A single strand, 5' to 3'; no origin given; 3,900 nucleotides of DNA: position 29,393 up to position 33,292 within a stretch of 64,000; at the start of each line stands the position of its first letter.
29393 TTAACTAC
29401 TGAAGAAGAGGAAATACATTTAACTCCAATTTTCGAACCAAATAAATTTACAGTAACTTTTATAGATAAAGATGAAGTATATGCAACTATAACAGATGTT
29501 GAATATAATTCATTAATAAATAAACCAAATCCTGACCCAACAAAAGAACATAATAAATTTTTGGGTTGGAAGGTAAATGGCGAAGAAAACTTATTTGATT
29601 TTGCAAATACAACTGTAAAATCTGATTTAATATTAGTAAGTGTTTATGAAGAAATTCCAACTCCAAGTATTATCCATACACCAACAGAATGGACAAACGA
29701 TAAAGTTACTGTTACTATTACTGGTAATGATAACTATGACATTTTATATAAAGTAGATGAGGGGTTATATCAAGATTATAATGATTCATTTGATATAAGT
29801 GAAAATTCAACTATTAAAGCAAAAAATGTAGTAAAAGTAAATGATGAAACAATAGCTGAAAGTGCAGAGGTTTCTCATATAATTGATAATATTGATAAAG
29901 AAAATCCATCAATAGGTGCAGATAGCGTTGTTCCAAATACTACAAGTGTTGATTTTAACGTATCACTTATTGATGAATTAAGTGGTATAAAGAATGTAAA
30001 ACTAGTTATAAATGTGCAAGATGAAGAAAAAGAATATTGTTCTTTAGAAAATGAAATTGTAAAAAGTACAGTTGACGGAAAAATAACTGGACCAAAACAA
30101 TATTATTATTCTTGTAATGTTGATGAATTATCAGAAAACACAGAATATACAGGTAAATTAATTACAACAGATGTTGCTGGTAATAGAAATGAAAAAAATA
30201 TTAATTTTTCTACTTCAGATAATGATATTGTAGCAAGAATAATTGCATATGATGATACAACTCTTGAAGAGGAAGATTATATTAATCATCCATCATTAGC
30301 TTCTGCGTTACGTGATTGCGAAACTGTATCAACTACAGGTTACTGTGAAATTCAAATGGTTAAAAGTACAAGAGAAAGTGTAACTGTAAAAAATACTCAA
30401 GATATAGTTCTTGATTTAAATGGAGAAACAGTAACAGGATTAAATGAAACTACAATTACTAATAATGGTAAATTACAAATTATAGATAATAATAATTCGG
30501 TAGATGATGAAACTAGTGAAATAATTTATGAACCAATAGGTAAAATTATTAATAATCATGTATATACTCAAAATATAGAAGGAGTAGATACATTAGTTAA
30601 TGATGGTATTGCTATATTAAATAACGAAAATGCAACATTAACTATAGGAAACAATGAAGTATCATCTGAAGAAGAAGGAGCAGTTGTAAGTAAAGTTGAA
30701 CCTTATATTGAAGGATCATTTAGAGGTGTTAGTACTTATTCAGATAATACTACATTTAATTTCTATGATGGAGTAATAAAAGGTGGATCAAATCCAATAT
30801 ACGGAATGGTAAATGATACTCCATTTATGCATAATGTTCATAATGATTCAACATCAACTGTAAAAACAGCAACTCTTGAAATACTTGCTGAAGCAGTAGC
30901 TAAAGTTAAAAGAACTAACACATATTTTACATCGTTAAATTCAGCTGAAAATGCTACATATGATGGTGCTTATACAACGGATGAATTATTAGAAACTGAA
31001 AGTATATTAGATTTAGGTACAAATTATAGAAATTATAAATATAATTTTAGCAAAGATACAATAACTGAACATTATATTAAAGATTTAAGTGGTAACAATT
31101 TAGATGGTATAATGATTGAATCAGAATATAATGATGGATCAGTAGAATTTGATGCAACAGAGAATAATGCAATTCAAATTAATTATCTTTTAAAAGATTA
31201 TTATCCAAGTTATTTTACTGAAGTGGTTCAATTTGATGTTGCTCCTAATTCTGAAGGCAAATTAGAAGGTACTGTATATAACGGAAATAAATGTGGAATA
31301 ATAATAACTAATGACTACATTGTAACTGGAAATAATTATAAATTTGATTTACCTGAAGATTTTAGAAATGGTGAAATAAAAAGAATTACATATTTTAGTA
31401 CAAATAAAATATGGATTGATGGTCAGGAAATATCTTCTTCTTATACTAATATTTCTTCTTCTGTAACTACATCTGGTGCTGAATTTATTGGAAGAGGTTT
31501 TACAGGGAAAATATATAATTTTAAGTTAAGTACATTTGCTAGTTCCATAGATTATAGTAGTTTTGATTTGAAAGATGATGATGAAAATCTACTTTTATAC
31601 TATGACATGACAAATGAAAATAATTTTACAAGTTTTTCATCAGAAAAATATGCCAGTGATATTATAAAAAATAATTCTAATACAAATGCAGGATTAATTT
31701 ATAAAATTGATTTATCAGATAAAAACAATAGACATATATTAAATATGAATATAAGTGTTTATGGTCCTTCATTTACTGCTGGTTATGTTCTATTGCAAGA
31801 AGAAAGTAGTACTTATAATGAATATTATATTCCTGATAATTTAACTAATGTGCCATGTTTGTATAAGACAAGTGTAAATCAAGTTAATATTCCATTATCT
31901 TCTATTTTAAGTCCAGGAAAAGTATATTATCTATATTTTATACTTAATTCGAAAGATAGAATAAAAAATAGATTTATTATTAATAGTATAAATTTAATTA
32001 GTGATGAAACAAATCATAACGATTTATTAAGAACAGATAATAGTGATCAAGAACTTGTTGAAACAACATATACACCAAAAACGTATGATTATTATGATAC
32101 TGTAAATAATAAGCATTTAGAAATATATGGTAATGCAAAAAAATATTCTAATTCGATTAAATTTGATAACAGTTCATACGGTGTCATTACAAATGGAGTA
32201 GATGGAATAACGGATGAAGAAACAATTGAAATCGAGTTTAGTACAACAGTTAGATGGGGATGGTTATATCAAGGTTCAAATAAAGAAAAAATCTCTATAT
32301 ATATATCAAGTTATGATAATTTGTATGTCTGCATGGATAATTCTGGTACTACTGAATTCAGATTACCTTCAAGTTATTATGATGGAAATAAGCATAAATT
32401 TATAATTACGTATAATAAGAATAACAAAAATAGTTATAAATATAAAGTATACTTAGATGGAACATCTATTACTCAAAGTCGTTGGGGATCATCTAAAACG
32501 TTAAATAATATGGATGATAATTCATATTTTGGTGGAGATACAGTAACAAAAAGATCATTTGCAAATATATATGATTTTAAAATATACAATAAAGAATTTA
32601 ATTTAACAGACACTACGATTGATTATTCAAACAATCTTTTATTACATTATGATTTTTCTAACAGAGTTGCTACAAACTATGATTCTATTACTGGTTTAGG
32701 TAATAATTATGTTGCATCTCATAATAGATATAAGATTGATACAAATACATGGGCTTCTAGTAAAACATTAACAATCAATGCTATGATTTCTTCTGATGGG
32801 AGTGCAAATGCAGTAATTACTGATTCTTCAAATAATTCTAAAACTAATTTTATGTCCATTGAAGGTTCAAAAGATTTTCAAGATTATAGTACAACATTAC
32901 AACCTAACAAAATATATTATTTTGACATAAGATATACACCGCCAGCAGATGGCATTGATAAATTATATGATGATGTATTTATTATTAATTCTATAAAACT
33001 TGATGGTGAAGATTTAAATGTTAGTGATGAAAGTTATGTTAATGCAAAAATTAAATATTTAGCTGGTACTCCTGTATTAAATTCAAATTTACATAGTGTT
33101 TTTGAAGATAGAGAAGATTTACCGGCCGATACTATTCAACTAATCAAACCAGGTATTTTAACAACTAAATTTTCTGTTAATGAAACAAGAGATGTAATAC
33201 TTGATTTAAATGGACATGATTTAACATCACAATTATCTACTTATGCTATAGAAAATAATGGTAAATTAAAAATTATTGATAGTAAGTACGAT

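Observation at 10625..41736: Diverged tandem duplication of a ~15-kb module: giant surface protein plus membrane-anchored partner plus exporter 5' end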

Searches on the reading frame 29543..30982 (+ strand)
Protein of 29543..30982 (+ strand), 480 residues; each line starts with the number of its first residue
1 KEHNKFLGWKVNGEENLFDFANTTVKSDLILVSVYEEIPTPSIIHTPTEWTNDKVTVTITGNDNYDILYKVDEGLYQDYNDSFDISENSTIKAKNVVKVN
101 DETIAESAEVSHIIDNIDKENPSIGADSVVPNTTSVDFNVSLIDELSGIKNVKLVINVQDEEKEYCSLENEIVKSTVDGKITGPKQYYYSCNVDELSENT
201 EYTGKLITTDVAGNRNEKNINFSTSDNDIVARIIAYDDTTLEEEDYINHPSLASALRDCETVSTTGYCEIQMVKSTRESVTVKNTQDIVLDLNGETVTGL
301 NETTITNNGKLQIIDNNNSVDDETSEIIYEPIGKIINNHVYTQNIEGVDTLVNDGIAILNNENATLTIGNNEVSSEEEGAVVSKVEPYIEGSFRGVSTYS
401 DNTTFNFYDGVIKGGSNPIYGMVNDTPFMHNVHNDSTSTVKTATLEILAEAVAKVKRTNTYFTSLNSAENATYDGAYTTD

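Call 60: search_protein_families(library=pfam, proteins=[window:29543-30982:+], max_evalue=5)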
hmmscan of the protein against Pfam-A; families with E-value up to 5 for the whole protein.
window:29543-30982:+ (480 aa): 1 family
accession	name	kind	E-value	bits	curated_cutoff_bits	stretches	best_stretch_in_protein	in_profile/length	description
PF24213.1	DUF7434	-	1.1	9.8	27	1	230-244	26-40/40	Family of unknown function (DUF7434)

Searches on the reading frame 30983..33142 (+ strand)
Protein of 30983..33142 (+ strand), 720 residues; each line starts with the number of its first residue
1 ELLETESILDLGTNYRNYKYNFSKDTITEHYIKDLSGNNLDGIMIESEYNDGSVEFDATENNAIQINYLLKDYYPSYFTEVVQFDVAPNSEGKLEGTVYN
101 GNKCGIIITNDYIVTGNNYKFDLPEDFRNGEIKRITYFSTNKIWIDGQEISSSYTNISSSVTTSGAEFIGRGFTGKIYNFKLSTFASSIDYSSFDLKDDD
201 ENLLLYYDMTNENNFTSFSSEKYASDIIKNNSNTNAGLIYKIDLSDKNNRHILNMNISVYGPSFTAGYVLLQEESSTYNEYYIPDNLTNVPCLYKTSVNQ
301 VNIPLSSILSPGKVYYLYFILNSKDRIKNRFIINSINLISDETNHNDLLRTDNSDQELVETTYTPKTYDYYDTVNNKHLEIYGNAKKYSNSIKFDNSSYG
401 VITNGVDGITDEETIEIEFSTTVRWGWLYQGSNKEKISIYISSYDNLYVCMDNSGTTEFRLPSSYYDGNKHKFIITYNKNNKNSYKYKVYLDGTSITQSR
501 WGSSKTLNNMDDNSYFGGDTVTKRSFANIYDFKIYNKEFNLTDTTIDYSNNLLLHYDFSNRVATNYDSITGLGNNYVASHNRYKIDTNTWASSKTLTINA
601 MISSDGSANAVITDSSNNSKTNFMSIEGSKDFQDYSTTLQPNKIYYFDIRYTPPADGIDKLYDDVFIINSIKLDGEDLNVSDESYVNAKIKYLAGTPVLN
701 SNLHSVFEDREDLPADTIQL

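Call 60: search_protein_families(library=pfam, proteins=[window:30983-33142:+], max_evalue=5)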
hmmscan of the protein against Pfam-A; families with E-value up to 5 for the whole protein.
window:30983-33142:+ (720 aa): 3 families
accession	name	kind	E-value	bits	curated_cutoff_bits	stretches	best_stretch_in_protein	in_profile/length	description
PF11774.14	Lsr2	-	0.029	14.4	29.6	1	28-73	6-50/58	Lsr2 dimerization domain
PF02210.31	Laminin_G_2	-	0.064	14.2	22.9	1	419-519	1-99/126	Laminin G domain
PF00630.25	Filamin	-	1.4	10.2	26.9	0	455-499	46-90/93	Filamin/ABP280 repeat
